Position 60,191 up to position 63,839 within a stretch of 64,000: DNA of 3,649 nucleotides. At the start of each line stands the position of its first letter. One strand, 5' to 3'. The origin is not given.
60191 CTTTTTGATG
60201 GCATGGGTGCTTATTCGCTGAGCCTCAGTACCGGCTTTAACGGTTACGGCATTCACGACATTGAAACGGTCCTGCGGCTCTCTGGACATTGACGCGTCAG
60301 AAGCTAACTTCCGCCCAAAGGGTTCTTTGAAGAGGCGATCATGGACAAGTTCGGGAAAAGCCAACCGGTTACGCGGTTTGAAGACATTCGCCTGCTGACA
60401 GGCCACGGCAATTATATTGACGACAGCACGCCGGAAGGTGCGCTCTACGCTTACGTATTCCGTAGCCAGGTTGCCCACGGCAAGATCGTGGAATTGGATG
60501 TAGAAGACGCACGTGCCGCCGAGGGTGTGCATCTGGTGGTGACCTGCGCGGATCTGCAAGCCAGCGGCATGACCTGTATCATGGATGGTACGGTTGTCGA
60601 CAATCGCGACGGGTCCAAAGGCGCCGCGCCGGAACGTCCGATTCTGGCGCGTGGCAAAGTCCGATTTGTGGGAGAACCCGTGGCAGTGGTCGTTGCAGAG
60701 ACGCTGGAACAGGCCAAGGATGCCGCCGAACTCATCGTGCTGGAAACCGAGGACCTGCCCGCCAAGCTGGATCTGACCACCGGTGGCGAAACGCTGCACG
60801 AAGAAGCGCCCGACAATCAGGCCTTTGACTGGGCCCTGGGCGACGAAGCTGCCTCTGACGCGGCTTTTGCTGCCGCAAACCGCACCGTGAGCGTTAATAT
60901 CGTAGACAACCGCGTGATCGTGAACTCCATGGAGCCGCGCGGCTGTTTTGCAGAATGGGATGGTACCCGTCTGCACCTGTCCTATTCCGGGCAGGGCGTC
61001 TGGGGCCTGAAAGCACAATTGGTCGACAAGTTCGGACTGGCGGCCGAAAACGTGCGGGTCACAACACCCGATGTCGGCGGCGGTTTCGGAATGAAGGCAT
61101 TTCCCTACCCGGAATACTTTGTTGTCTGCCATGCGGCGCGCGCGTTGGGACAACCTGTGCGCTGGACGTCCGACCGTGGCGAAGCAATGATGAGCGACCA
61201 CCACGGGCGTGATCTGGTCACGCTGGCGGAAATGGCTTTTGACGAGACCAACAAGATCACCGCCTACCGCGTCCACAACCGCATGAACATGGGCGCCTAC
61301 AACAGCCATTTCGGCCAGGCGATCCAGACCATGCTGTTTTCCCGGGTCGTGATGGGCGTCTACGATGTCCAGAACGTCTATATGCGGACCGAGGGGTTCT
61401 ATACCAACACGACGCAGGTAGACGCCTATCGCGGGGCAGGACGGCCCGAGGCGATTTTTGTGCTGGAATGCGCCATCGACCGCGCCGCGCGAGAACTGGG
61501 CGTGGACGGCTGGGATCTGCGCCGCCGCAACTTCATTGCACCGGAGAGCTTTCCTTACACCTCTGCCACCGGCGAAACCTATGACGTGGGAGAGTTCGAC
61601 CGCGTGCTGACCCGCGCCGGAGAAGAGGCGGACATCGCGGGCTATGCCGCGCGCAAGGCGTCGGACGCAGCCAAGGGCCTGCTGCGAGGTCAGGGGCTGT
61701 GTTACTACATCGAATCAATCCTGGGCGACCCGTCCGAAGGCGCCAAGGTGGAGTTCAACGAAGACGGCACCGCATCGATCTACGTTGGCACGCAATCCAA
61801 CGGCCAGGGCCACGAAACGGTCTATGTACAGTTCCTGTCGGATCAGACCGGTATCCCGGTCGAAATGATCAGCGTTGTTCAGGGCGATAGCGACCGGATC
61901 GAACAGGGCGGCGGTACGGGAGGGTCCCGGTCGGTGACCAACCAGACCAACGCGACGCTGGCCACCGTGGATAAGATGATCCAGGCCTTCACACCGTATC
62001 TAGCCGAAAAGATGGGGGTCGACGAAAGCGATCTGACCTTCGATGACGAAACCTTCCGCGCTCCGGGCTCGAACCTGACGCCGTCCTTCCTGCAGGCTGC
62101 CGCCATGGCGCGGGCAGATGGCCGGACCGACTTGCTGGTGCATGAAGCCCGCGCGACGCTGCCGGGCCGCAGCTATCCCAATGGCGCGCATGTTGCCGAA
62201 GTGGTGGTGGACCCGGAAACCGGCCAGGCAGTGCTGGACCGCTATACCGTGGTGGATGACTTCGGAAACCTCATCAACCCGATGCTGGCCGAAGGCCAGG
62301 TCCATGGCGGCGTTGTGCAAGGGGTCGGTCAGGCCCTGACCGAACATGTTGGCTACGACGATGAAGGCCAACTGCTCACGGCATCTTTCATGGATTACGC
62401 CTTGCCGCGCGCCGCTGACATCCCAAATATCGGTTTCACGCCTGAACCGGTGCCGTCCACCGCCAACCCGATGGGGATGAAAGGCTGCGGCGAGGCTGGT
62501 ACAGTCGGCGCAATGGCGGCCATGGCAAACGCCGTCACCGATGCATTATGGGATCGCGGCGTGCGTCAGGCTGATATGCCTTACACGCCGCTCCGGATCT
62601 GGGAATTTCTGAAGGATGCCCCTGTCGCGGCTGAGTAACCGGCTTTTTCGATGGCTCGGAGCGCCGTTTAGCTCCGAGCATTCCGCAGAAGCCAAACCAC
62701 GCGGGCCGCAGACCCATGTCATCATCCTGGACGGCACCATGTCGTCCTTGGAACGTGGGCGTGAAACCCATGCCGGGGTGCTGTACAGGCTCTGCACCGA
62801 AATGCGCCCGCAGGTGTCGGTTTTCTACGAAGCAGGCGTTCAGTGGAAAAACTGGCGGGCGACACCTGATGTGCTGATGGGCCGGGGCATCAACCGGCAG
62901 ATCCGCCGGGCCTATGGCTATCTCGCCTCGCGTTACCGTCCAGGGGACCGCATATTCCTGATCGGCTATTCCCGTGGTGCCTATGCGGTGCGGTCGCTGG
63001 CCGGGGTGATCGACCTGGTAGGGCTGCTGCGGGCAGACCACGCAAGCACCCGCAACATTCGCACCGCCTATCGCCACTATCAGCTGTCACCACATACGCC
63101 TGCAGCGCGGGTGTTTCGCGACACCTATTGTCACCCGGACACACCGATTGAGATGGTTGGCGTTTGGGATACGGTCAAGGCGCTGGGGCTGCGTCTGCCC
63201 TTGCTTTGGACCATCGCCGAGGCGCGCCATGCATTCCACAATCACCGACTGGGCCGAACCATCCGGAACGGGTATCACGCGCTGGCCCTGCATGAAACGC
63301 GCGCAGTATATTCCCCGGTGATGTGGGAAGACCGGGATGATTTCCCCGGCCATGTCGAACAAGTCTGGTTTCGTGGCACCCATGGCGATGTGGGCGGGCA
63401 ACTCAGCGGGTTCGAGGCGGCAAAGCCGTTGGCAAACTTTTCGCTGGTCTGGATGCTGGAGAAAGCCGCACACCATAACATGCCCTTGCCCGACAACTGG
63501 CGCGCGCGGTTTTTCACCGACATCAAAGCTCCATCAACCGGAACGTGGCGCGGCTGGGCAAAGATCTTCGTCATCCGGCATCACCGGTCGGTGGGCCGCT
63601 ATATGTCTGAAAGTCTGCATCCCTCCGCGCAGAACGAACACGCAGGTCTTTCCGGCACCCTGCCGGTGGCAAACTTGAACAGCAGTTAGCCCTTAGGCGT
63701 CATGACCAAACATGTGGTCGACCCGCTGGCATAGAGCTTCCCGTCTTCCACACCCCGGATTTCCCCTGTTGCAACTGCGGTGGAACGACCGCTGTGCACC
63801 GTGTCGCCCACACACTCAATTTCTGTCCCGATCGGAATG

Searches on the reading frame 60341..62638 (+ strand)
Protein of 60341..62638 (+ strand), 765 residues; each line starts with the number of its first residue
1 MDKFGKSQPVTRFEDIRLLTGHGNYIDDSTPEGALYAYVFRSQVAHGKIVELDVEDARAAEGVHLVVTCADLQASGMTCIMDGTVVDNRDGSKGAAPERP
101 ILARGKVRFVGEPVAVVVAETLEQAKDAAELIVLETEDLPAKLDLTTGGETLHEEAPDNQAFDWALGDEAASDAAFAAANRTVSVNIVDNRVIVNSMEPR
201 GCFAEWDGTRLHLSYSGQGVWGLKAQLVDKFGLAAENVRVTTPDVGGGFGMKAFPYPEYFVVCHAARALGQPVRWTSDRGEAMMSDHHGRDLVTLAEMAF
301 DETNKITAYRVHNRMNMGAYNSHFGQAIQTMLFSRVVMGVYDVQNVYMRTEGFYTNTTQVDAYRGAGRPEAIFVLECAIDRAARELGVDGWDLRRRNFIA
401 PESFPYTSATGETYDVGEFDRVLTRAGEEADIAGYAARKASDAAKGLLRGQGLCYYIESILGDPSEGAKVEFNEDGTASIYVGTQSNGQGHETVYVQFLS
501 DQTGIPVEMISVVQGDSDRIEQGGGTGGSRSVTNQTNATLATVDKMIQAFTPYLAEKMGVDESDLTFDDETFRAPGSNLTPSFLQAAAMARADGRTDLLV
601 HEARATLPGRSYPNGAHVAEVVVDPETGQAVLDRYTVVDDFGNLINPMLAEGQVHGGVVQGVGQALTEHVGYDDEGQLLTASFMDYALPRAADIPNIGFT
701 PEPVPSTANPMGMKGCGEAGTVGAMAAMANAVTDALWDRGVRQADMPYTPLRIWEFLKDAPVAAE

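Call 91: search_protein_families(library=pfam, proteins=[window:60341-62638:+], max_evalue=0.00001)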
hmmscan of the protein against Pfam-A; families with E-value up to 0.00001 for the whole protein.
window:60341-62638:+ (765 aa): 3 families
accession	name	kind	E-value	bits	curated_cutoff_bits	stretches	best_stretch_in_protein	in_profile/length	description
PF20256.3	MoCoBD_2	-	2.8e-74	250.6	27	1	430-695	6-283/283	Molybdopterin cofactor-binding domain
PF02738.23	MoCoBD_1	-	6.7e-70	235.4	27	1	152-398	1-244/244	Molybdopterin cofactor-binding domain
PF01315.27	Ald_Xan_dh_C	-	4.6e-24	85.3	31.3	1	20-139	1-109/110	Aldehyde oxidase and xanthine dehydrogenase, a/b hammerhead domain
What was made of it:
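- The window already encodes a molybdenum hydroxylase of the xanthine dehydrogenase family at 60341-62638 (call 91).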

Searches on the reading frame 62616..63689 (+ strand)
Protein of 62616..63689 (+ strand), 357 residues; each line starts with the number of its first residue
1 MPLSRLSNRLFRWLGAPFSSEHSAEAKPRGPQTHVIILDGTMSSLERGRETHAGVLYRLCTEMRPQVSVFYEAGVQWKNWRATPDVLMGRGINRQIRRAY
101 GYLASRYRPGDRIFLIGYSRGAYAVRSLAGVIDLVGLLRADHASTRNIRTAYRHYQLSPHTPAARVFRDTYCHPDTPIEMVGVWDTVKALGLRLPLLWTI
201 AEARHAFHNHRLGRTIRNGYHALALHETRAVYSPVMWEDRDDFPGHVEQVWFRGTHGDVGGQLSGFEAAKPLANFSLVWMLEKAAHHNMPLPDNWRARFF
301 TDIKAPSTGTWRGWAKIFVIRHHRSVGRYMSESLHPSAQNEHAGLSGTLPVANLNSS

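Call 91: search_protein_families(library=pfam, proteins=[window:62616-63689:+], max_evalue=0.00001)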
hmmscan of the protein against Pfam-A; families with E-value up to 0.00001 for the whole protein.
window:62616-63689:+ (357 aa): 1 family
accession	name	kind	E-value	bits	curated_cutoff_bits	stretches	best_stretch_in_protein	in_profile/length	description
PF09994.14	T6SS_Tle1-like_cat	-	1.7e-58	198.7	27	1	34-282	3-286/287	T6SS, Phospholipase effector Tle1-like, catalytic domain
